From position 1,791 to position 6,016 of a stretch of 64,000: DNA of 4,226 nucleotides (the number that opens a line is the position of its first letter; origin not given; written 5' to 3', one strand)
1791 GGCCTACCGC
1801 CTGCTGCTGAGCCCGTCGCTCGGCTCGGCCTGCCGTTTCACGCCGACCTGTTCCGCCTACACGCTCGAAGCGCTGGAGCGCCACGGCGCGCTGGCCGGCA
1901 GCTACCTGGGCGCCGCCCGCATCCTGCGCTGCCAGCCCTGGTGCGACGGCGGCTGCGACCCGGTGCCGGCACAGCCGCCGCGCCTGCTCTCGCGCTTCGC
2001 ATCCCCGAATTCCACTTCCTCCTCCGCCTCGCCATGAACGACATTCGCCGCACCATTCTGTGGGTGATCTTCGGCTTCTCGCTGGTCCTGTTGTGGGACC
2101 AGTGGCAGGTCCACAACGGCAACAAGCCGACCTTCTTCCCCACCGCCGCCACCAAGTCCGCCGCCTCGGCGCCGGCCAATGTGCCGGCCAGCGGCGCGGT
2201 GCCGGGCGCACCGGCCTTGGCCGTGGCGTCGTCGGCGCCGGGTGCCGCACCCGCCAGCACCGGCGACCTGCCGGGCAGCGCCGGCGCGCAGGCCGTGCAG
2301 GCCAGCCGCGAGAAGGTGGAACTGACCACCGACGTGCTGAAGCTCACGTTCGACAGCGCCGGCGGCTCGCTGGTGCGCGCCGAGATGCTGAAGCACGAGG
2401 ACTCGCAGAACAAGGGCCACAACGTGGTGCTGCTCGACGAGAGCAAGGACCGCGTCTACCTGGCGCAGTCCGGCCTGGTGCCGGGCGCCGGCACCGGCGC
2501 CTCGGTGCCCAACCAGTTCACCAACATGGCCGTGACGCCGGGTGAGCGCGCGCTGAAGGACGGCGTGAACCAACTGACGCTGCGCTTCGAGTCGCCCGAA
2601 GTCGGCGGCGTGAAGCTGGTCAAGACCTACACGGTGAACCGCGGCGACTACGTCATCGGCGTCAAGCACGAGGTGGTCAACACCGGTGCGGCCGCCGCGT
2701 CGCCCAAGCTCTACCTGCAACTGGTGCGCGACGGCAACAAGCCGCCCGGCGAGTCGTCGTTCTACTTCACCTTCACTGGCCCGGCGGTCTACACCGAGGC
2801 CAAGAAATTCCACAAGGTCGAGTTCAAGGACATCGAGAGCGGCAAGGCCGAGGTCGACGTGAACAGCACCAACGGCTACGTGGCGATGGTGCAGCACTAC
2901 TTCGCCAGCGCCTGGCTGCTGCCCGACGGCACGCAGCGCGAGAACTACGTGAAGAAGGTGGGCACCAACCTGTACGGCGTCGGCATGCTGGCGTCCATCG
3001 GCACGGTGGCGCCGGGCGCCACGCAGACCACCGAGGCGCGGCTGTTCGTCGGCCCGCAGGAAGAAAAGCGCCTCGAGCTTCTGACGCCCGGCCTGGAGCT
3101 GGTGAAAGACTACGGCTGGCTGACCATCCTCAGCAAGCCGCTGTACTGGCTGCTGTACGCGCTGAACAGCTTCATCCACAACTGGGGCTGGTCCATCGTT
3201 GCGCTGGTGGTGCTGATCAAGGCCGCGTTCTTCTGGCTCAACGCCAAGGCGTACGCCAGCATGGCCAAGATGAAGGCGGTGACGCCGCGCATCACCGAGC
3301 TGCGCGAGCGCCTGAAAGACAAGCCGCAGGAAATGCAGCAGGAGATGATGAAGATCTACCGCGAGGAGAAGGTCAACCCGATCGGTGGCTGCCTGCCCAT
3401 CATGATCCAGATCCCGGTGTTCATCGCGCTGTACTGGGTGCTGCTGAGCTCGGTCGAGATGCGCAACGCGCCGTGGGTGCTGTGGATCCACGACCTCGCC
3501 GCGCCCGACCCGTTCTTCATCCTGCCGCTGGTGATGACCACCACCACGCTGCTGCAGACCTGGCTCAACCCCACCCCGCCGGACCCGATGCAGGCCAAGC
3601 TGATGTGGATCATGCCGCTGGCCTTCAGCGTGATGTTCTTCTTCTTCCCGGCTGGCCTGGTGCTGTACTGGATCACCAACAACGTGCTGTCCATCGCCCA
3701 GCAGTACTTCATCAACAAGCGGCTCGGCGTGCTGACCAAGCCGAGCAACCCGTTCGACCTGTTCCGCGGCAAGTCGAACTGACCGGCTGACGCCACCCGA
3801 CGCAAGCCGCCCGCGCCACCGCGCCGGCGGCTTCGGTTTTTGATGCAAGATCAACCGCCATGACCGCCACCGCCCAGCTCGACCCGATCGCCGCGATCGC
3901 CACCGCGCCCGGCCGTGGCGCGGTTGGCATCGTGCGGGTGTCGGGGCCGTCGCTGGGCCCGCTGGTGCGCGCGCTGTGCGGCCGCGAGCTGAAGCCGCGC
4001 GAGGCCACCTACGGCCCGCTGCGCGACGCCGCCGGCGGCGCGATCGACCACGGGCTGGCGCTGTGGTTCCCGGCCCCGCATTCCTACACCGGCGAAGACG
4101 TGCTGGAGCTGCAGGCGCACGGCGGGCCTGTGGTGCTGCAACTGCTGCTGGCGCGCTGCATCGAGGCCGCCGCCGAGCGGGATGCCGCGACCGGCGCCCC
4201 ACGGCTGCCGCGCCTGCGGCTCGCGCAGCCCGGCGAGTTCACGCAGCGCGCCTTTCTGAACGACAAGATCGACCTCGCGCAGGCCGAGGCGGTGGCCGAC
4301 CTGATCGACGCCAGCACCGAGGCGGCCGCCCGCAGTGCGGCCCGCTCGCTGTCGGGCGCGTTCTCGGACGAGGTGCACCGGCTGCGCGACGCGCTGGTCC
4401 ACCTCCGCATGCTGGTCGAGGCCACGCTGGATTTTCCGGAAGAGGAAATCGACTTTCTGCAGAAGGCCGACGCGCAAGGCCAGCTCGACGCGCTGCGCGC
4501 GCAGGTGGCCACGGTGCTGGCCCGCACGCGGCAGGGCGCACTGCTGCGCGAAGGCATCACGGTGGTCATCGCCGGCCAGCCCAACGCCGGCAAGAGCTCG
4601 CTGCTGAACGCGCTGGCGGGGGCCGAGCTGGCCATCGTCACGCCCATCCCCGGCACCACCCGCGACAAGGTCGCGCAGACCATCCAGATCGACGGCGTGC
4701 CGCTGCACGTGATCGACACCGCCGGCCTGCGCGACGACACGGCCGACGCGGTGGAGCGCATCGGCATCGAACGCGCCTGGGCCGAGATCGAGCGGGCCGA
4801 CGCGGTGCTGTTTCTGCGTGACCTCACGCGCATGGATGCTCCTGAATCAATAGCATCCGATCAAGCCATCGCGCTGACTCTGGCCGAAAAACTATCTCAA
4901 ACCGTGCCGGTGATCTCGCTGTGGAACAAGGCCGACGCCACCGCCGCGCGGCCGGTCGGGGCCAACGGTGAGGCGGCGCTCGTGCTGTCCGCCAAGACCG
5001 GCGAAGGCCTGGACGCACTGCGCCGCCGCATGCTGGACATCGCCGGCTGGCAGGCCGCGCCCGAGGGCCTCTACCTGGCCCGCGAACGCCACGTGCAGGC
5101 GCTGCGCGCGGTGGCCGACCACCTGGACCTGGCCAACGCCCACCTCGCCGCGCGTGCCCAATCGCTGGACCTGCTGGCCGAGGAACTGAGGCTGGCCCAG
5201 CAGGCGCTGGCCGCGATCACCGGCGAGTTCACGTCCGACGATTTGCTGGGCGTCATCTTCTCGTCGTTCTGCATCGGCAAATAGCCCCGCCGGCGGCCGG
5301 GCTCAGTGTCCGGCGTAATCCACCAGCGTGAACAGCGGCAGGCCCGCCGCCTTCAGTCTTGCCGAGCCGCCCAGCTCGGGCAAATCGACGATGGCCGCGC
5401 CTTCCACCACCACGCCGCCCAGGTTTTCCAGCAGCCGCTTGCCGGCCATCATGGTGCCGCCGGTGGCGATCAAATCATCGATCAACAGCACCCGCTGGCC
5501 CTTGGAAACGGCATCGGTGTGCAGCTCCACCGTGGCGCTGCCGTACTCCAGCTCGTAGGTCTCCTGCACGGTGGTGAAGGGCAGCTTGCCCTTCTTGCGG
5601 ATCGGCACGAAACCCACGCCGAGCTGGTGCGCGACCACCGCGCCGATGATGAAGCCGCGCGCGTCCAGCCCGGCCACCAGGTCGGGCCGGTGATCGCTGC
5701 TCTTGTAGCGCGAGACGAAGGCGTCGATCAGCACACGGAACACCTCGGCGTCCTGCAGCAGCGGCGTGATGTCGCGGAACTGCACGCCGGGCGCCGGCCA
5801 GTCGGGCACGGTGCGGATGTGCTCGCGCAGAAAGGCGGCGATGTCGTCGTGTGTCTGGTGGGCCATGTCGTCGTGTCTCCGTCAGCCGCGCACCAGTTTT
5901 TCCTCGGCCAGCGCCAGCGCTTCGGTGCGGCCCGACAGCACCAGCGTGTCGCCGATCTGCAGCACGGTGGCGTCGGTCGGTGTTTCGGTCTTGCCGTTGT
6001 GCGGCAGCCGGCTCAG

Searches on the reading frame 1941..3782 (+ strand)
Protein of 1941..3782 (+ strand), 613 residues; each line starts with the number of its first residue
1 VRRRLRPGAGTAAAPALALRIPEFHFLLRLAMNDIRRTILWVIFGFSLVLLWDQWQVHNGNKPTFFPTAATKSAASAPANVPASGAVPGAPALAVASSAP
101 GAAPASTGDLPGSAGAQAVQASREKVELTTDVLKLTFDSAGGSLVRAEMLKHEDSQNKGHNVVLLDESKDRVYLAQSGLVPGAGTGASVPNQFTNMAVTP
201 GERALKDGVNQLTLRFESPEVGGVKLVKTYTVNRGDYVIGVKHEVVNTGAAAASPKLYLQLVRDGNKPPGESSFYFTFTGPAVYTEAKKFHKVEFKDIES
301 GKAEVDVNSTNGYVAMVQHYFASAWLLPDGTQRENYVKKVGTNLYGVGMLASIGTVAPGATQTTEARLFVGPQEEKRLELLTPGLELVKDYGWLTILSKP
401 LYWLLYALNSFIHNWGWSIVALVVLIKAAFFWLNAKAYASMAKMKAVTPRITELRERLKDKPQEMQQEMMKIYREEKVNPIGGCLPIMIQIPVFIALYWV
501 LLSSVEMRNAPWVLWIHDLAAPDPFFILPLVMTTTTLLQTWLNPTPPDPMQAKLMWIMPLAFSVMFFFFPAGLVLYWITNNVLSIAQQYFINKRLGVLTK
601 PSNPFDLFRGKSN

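Call 103: search_protein_families(library=pfam, proteins=[window:1941-3782:+], max_evalue=0.00001)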
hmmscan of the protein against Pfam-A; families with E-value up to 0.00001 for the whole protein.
window:1941-3782:+ (613 aa): 2 families
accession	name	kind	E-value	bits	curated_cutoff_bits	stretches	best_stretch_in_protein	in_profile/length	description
PF14849.12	YidC_periplas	-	8.9e-83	278.9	24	1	126-404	2-283/283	YidC periplasmic domain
PF02096.25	60KD_IMP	-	2.4e-61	206.9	35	1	415-593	1-163/163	60Kd inner membrane protein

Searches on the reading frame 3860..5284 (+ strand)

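Call 103: search_protein_families(library=pfam, proteins=[window:3860-5284:+], max_evalue=0.00001)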
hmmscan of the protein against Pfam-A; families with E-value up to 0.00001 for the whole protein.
window:3860-5284:+ (474 aa): 4 families
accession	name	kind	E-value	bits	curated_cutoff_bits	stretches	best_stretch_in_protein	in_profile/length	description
PF12631.12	MnmE_helical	-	3.3e-58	197.7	40.1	1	139-471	1-211/211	MnmE helical domain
PF10396.14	TrmE_N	-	7.1e-38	129.9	29.8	1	10-136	2-117/117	GTP-binding protein TrmE N-terminus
PF01926.29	MMR_HSR1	-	2.2e-24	86.2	21.9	1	234-357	1-113/113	50S ribosome-binding GTPase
PF02421.24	FeoB_N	-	1.8e-08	34.5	27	1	234-292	2-59/156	Ferrous iron transport protein B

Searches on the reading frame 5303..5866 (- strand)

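Call 103: search_protein_families(library=pfam, proteins=[window:5303-5866:-], max_evalue=0.00001)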
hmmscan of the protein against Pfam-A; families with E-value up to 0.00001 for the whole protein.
window:5303-5866:- (187 aa): 1 family
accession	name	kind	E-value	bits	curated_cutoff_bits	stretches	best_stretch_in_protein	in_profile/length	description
PF00156.33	Pribosyltran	-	5e-15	55.6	26.3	1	41-163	10-127/158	Phosphoribosyl transferase domain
